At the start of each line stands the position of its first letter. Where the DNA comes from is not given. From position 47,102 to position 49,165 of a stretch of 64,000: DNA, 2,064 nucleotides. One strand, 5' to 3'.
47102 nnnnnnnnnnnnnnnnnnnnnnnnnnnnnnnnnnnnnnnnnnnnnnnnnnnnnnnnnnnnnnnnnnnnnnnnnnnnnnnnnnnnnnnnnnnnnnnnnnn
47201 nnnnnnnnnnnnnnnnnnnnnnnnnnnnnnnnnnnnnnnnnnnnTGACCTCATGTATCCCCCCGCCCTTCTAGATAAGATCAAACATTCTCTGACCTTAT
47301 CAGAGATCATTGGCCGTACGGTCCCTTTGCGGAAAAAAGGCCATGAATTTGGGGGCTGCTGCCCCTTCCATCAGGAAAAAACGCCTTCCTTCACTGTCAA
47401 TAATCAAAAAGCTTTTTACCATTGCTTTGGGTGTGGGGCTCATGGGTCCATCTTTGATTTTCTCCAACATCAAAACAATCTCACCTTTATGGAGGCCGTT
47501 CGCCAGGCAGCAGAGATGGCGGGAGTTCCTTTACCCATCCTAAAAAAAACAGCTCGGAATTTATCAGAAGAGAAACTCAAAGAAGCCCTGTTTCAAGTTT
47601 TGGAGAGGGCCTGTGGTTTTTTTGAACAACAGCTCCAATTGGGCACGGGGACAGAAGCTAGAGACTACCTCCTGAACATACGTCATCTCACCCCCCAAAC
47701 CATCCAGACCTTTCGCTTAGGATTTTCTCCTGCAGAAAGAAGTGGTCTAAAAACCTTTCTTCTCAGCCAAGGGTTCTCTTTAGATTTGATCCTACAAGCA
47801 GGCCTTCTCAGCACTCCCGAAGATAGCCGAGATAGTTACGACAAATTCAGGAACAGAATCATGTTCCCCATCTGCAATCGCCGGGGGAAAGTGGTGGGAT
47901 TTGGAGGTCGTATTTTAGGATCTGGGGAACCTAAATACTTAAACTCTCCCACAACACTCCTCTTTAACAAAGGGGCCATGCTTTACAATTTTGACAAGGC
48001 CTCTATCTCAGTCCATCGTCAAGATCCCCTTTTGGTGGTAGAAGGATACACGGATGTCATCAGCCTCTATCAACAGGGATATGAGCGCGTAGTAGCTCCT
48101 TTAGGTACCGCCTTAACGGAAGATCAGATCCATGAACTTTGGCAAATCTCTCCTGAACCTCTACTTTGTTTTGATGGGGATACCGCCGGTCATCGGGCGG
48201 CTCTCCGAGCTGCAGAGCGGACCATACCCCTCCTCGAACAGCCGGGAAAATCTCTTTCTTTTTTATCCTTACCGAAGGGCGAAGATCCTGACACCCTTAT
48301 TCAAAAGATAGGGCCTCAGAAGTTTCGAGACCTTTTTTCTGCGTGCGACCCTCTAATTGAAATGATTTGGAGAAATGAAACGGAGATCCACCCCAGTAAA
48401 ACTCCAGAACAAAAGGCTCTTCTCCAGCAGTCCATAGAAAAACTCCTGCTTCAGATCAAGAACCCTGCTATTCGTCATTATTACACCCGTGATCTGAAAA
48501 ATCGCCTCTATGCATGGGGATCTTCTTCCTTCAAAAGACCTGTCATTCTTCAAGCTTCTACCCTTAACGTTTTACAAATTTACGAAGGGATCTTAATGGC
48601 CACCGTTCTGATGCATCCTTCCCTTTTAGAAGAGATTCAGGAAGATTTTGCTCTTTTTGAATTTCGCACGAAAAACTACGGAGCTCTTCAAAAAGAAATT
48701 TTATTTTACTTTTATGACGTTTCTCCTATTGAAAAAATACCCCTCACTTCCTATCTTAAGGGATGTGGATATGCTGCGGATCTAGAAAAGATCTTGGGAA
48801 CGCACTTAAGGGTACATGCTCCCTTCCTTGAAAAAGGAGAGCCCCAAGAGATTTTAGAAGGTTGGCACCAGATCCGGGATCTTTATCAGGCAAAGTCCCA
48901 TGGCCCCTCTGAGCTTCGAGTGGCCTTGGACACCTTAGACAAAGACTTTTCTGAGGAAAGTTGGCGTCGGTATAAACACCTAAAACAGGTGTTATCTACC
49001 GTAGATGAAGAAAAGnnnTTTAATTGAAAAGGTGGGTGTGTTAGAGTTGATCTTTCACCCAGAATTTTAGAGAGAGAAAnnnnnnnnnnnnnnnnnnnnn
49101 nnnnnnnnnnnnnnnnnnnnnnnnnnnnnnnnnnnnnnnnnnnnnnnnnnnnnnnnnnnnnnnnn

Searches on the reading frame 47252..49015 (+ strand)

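Call 9: search_protein_families(library=pfam, proteins=[window:47252-49015:+], max_evalue=0.001)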
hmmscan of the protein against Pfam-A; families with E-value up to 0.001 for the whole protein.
window:47252-49015:+ (588 aa): 7 families
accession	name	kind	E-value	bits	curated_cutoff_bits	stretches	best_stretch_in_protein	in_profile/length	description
PF08275.17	DNAG_N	-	8.5e-39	133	26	1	123-250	1-127/128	DNA primase catalytic core, N-terminal domain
PF01807.25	Zn_ribbon_DnaG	-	7.9e-33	112.6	24.9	1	5-96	4-95/98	CHC2 zinc finger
PF13662.12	Toprim_4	-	5.6e-18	65.4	25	1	260-336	3-82/85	Toprim domain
PF13155.12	Toprim_2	-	8.4e-17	61.8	22.1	1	262-349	2-87/88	Toprim-like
PF01751.28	Toprim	-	4.8e-10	39.9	23.1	1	260-337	2-93/96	Toprim domain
PF10410.14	DnaB_bind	-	5.9e-05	23.7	20.6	1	377-419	9-51/56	DnaB-helicase binding domain of primase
PF13362.12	Toprim_3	-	0.00013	22.7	27.2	1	260-355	2-94/95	Toprim domain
